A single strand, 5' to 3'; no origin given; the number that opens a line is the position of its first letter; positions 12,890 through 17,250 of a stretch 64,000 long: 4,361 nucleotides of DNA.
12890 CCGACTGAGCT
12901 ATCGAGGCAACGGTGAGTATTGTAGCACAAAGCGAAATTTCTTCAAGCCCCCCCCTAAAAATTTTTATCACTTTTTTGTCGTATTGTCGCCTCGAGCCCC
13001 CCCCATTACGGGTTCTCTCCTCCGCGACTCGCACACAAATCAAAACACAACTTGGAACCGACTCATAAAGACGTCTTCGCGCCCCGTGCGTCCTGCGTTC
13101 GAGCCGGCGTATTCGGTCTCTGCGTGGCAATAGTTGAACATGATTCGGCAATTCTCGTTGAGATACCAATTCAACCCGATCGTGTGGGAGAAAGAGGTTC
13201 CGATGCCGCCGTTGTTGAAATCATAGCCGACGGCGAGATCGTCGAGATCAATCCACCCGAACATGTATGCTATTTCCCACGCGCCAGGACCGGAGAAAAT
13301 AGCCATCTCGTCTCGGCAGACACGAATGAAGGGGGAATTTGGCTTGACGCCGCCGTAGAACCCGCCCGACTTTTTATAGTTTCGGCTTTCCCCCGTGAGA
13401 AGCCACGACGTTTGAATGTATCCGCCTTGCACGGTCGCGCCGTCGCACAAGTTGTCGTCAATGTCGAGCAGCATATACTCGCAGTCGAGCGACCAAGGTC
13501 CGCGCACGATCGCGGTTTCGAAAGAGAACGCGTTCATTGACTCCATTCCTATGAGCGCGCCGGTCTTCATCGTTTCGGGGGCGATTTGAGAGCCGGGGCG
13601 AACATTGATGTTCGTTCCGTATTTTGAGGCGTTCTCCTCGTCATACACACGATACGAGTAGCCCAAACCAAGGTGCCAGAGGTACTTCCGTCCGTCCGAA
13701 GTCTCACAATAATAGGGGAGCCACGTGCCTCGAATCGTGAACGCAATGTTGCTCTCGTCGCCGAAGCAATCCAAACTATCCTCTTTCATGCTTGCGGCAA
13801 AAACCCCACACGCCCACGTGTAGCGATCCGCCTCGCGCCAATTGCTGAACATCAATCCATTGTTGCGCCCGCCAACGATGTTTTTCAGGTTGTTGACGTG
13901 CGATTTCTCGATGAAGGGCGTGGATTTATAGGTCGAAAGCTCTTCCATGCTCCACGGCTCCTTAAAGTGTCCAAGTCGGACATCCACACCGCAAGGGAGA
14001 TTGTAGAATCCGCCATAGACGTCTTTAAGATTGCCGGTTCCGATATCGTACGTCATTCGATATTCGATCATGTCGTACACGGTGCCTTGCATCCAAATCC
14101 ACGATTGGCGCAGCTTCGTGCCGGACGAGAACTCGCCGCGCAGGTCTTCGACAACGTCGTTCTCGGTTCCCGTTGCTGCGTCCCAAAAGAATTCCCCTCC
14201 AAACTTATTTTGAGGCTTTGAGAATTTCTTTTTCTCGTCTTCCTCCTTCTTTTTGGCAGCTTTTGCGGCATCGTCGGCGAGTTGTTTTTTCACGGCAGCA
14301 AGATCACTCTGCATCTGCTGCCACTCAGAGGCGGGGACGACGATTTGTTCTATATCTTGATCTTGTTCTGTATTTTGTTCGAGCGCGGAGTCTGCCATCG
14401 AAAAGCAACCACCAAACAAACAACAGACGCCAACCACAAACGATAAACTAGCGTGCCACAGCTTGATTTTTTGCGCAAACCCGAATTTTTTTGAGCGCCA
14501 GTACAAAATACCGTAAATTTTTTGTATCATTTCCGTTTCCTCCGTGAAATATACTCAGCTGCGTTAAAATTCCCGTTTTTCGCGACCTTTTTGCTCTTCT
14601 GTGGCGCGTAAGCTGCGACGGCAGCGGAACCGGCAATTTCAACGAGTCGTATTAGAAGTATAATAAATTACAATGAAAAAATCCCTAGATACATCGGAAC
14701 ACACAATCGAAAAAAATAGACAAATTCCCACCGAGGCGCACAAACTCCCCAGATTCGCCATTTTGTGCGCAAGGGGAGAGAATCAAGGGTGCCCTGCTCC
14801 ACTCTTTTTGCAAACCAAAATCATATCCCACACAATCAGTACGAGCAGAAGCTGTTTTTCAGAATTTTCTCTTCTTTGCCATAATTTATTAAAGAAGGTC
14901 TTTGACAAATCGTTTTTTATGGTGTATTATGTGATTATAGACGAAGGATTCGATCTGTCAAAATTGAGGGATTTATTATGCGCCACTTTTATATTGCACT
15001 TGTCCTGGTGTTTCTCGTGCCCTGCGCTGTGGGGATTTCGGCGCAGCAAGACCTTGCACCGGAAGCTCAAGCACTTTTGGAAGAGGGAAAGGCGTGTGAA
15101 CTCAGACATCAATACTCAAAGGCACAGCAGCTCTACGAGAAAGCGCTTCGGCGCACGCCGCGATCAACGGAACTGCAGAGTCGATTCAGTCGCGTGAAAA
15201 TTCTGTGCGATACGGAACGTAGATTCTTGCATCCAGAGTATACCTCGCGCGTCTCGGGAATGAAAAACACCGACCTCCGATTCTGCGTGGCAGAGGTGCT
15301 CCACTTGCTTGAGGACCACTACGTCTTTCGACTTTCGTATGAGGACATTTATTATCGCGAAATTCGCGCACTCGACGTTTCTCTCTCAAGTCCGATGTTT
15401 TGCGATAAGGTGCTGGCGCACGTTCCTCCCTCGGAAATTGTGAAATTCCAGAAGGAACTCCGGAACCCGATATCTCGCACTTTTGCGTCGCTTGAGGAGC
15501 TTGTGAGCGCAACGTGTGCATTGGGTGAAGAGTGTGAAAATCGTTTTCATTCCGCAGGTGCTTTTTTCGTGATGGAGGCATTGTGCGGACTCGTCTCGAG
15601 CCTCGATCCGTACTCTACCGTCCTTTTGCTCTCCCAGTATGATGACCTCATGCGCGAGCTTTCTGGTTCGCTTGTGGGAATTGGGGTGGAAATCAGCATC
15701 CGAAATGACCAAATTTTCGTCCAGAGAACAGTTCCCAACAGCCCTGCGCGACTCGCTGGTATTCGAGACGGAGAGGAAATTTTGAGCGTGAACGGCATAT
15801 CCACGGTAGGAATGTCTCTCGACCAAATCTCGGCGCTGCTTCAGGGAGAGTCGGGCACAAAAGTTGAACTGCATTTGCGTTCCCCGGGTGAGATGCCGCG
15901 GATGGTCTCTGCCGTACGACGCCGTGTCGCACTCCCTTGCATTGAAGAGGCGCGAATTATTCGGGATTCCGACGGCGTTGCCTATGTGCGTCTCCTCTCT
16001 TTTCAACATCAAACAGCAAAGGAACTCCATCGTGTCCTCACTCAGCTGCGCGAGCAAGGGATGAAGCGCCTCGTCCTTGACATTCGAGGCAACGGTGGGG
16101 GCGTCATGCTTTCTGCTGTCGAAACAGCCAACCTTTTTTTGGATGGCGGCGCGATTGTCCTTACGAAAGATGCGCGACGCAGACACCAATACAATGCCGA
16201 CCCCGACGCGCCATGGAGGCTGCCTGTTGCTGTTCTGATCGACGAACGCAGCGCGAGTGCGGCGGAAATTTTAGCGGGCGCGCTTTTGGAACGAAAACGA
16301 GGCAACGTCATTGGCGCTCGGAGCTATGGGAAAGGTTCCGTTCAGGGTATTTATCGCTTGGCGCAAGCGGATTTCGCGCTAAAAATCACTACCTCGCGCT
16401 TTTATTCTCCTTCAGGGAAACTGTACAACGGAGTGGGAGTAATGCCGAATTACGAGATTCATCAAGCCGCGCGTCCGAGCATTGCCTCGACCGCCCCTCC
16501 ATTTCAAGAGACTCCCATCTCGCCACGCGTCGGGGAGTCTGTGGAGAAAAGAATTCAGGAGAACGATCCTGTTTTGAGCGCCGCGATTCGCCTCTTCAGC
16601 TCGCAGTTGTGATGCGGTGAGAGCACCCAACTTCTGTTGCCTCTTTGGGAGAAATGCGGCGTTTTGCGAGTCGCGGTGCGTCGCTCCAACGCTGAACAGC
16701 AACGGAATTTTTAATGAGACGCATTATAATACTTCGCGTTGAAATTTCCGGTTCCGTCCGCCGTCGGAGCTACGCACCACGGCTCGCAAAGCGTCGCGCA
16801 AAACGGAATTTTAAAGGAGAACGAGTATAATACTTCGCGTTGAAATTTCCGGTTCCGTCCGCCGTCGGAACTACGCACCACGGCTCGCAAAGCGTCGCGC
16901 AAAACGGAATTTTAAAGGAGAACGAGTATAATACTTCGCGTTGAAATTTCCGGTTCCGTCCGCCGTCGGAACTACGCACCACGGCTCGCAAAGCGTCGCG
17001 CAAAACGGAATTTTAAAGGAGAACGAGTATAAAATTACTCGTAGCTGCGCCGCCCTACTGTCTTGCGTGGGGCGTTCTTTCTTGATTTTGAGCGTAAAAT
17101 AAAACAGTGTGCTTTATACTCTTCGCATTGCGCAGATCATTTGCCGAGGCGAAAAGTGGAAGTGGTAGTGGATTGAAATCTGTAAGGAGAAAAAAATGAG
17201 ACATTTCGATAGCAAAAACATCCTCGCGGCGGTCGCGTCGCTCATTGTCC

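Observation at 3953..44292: Very dense family of ~101-108 bp palindromic intergenic elements, oriented toward downstream gene starts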

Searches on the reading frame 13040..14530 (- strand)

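Call 11: search_protein_families(library=ncbifam, proteins=[window:13040-14530:-])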
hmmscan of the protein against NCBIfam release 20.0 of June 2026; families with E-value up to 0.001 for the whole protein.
window:13040-14530:- (496 aa): 0 families

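Call 26: search_protein_families(library=pfam, proteins=[window:13040-14530:-], max_evalue=0.01)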
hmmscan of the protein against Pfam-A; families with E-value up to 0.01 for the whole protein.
window:13040-14530:- (496 aa): 1 family
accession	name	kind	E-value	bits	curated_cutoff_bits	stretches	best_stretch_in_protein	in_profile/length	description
PF07396.17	Porin_O_P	-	3e-37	129.2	20.9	1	136-496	25-370/370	Phosphate-selective porin O and P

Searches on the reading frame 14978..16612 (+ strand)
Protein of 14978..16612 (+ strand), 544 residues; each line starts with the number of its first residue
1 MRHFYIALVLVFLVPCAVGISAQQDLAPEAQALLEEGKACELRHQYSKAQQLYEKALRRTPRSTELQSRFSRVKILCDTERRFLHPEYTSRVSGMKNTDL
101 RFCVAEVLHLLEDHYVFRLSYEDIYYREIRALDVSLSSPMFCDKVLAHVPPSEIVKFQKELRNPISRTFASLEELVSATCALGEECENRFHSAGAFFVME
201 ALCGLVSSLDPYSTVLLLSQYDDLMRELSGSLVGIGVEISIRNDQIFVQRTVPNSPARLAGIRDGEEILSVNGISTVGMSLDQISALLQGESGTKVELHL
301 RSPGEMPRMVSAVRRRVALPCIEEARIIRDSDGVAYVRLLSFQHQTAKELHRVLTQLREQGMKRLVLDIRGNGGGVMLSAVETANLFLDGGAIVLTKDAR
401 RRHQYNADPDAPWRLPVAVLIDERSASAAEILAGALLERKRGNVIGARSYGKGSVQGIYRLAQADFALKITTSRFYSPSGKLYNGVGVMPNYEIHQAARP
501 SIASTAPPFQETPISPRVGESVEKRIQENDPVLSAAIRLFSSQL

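Call 11: search_protein_families(library=ncbifam, proteins=[window:14978-16612:+])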
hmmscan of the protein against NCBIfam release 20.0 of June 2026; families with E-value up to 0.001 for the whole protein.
window:14978-16612:+ (544 aa): 11 families
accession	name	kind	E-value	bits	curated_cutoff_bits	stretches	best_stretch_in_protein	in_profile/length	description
TIGR00225.1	prc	subfamily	1.5e-77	261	218.6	1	204-498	22-318/335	C-terminal processing peptidase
TIGR03900.1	prc_long_Delta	hypoth_equivalog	5e-69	233.3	660.95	1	201-493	108-403/973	MXAN_5808 family serine peptidase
NF045589.1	Cterm_S41_CtpB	exception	2.4e-66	224.1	633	1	210-497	94-383/416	carboxyl-terminal processing protease CtpB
NF052377.1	lmo1851_S41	exception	2.1e-62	211.3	725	1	198-499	71-372/468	lmo1851 family serine protease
NF045588.1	Cterm_S41_CtpA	exception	3.7e-61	207.2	625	1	206-498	83-380/401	carboxyl-terminal processing protease CtpA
NF045590.1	Cterm_S41_CtpC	exception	3.4e-54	184.2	665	1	210-495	93-379/418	carboxyl-terminal processing protease CtpC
NF045591.1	Cterm_S41_CtpZ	exception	4.7e-54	183.7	525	1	208-497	86-377/403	carboxyl-terminal processing protease CtpZ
NF051464.1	tail_spec_CT441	exception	4.8e-44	151.1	700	1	195-489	209-520/645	tail-specific protease Tsp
NF008388.1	PRK11186.1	exception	5.5e-36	124.2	825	1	206-461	219-492/663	carboxy terminal-processing peptidase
NF058627.1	S41_Gfo1087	equivalog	1.8e-13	50.2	455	1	206-386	90-276/489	GFO_1087 family putative carboxy terminal peptidase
NF033424.1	chlamy_CPAF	equivalog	2.7e-05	23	250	0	406-492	448-536/564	protease-like activity factor CPAF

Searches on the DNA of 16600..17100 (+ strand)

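Call 64: search_rna_families(source=window, start=16600, end=17100, threshold=evalue, max_evalue=1)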
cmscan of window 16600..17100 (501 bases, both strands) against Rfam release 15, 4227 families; matches with E-value up to 1: 2.
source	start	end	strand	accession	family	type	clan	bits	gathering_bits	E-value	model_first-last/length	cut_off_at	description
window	16664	16787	-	RF04127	MIR8007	Gene; miRNA;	-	27.3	195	0.0035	1-226/226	no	MIR8007 microRNA precursor family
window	16660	16793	-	RF00718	mir-431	Gene; miRNA;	-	23.2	70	0.14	1-86/86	no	mir-431 microRNA precursor family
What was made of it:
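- On Described structured RNA (Rfam): At E<=1, only spurious miRNA-hairpin hits on the head-to-head pair (call 64).
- Tried and rejected: The permissive search gives only spurious miRNA hairpins on the head-to-head pair (call 64).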

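Call 65: search_dna_similar(query=window:16724-17040:+, collection=plasmids, mode=distant, max_evalue=0.001, max_rows=10)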
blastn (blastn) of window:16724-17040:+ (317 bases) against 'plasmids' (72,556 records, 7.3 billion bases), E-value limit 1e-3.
No match.

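Call 66: search_dna_similar(query=window:16724-17040:+, collection=phages, mode=distant, max_evalue=0.001, max_rows=10)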
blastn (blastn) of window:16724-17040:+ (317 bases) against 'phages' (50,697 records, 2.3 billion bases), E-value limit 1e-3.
No match.
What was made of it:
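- Tried and rejected: Plasmid and phage collections: no match (calls 65, 66).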
